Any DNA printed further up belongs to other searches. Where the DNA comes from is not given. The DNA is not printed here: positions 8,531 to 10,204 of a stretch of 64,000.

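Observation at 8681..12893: Integrin-alpha-like FG-GAP + Ig-like surface protein translationally coupled to a TMTC/DUF1736-like GT-C enzyme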

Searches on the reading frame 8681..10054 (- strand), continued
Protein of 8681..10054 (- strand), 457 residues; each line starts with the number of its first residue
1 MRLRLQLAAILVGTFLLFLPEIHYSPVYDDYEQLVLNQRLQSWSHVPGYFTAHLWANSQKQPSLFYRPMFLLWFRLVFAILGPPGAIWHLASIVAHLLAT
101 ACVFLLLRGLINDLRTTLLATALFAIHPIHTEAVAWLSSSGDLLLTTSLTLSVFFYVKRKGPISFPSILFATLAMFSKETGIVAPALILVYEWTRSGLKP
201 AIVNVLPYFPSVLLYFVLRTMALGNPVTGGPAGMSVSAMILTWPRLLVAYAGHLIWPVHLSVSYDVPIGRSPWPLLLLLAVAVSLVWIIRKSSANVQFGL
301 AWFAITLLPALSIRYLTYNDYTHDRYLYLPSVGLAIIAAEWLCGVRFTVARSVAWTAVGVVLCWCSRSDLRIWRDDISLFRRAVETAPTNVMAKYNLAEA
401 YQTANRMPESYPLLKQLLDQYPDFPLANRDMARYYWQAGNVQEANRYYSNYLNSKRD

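Call 69: search_protein_families(library=pfam, proteins=[L100:8610-10841:-, L100:10946-12514:-], max_evalue=0.01)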
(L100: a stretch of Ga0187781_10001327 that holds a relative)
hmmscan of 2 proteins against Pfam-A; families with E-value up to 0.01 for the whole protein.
L100:8610-10841:- (744 aa): 0 families

L100:10946-12514:- (523 aa): 15 families
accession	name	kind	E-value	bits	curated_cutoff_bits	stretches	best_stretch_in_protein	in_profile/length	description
PF01593.30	Amino_oxidase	-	9.1e-17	61.9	19.8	1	31-398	2-362/443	Flavin containing amine oxidoreductase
PF13450.12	NAD_binding_8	-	4e-15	56.3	21.9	1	25-90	1-67/68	NAD(P)-binding Rossmann-like domain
PF01266.30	DAO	-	4.1e-10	40.2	27.9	1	23-56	2-35/353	FAD dependent oxidoreductase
PF01494.25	FAD_binding_3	-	1.3e-06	28.3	22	1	22-53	3-34/349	FAD binding domain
PF01946.23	Thi4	-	1.4e-06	28.2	26.2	1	23-59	20-57/235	Thi4 family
PF00890.30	FAD_binding_2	-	5.7e-06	26.2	20.4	1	23-54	2-33/414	FAD binding domain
PF07992.20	Pyr_redox_2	-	5e-05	23.3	26.1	1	22-57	2-37/291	Pyridine nucleotide-disulphide oxidoreductase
PF13738.12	Pyr_redox_3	-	5.8e-05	22.9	30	1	24-52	1-30/305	Pyridine nucleotide-disulphide oxidoreductase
PF03486.20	HI0933_like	-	0.00021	21.2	50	1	22-53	2-33/244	HI0933-like protein Rossmann domain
PF12831.13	FAD_oxidored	-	0.00029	20.7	27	1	24-58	3-36/416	FAD dependent oxidoreductase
PF01134.28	GIDA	-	0.00065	19.3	22.1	1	23-59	2-38/391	Glucose inhibited division protein A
PF03275.19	GLF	-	0.0033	17.6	26.3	0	167-192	2-26/203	UDP-galactopyranose mutase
PF00070.33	Pyr_redox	-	0.0035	18.3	22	0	22-54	1-33/82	Pyridine nucleotide-disulphide oxidoreductase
PF05834.18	Lycopene_cycl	-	0.0035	16.9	23.4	1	24-56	3-37/380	Lycopene cyclase protein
PF02254.24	TrkA_N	-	0.0067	17.2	23.8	0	24-56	2-34/116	TrkA-N domain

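Call 73: search_protein_families(library=ncbifam, proteins=[L100:10946-12514:-, L100:8610-10841:-], max_evalue=0.001)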
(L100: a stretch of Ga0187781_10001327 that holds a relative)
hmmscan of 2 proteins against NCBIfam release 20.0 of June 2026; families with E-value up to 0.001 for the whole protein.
L100:10946-12514:- (523 aa): 61 families (the best 25 are shown)
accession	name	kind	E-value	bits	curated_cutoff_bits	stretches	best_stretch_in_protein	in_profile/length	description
NF005545.0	PRK07208.1-1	equivalog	5.6e-238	790.3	451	1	22-510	9-499/504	hypothetical protein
NF005548.0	PRK07208.1-4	equivalog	1.6e-210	699.9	389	1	22-499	5-475/488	hypothetical protein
NF005546.0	PRK07208.1-2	equivalog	4.6e-159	530.4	418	2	96-494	111-524/527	hypothetical protein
NF005547.0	PRK07208.1-3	equivalog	5.1e-111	371.7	380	1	22-495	6-461/465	hypothetical protein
NF005549.0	PRK07208.1-5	equivalog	2.1e-105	353.2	587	2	94-493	110-532/534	hypothetical protein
NF005560.0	PRK07233.1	equivalog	3.8e-31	108.4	252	1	23-440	3-398/435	hypothetical protein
NF008841.0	PRK11883.1-1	equivalog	2.7e-14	52.9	517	1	20-115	3-102/453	protoporphyrinogen oxidase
TIGR02733.1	desat_CrtD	equivalog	2.8e-13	49.4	549.7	1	23-74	4-54/492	C-3',4' desaturase CrtD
TIGR03467.1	HpnE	equivalog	3.5e-12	46.4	283.05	1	24-100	2-79/430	hydroxysqualene dehydroxylase HpnE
TIGR00031.1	UDP-GALP_mutase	equivalog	2.4e-10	39.9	303.75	1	21-186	2-170/378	UDP-galactopyranose mutase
TIGR00562.1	proto_IX_ox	equivalog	2.9e-10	39.3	97.85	1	22-191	4-180/470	protoporphyrinogen oxidase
TIGR02734.1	crtI_fam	subfamily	7.1e-10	38.2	238.1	1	23-90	1-66/504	phytoene desaturase family protein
NF042421.1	hydcarot_desat_CrtD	equivalog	6.8e-08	31.4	500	1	22-87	3-66/487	1-hydroxycarotenoid 3,4-desaturase CrtD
NF008845.0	PRK11883.1-5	equivalog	8.1e-08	31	560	1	22-92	6-81/468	protoporphyrinogen oxidase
NF006002.0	PRK08132.1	subfamily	8.9e-08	30.9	416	1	20-65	25-69/552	FAD-dependent oxidoreductase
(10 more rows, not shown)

L100:8610-10841:- (744 aa): 0 families

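Call 76: search_solved_structures(query=A1, max_evalue=10)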
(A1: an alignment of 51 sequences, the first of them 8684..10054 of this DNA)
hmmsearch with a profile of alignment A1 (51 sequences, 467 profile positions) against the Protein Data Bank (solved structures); distinct sequences matched with E-value up to 10: 395 (the best 60 are shown).
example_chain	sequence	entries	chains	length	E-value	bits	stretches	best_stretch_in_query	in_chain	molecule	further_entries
9qhb_A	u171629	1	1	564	1.3e-85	291.4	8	380-463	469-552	Engineered tetratricopeptide repeat protein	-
8bu0_A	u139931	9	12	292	1.6e-47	165.8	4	381-462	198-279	Consensus tetratricopeptide repeat protein | Crystal structure of an 8-repeat consensus TPR superhelix with Zinc. | Monomer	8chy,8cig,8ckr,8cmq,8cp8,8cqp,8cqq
9qhc_A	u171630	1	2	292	1.9e-43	152.4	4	380-459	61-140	Engineered tetratricopeptide repeat protein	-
7yeh_B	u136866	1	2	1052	3.4e-40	141.6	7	376-458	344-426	UDP-N-acetylglucosamine--peptide N-acetylglucosaminyltransferase 110 kDa subunit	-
7yea_A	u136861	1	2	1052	3.7e-40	141.5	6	376-458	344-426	UDP-N-acetylglucosamine--peptide N-acetylglucosaminyltransferase 110 kDa subunit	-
7ntf_A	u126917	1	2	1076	4.5e-40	141.3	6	376-458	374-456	Isoform 1 of UDP-N-acetylglucosamine--peptide N-acetylglucosaminyltransferase 110 kDa subu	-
6eou_A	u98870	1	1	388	6.7e-34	120.9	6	367-461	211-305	UDP-N-acetylglucosamine--peptide N-acetylglucosaminyltransferase 110 kDa subunit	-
1w3b_A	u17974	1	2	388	9.3e-34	120.4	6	367-461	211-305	UDP-N-ACETYLGLUCOSAMINE--PEPTIDE N-ACETYLGLUCOSAMINYLTRANSFERASE 110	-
8ch0_A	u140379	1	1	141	1.4e-23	86.9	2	381-458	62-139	Consensus tetratricopeptide repeat protein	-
2fo7_A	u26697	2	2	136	1.8e-23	86.5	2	381-458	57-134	SYNTHETIC CONSENSUS TPR PROTEIN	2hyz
7y4i_A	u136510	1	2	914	5.6e-23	84.9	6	366-459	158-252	Probable UDP-N-acetylglucosamine--peptide N-acetylglucosaminyltransferase SPINDLY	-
8dtf_A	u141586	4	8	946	6.7e-23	84.6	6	366-459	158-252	Probable UDP-N-acetylglucosamine--peptide N-acetylglucosaminyltransferase SPINDLY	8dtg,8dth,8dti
9eh1_Q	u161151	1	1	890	3.6e-21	78.9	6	359-458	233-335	RNA polymerase-associated protein CTR9 homolog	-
7obi_A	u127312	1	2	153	1.1e-20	77.4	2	381-463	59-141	CTPR-rv4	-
9gzg_A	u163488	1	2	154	4.5e-20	75.3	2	381-463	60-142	Engineered CTPR protein with glutamic acids for conductivity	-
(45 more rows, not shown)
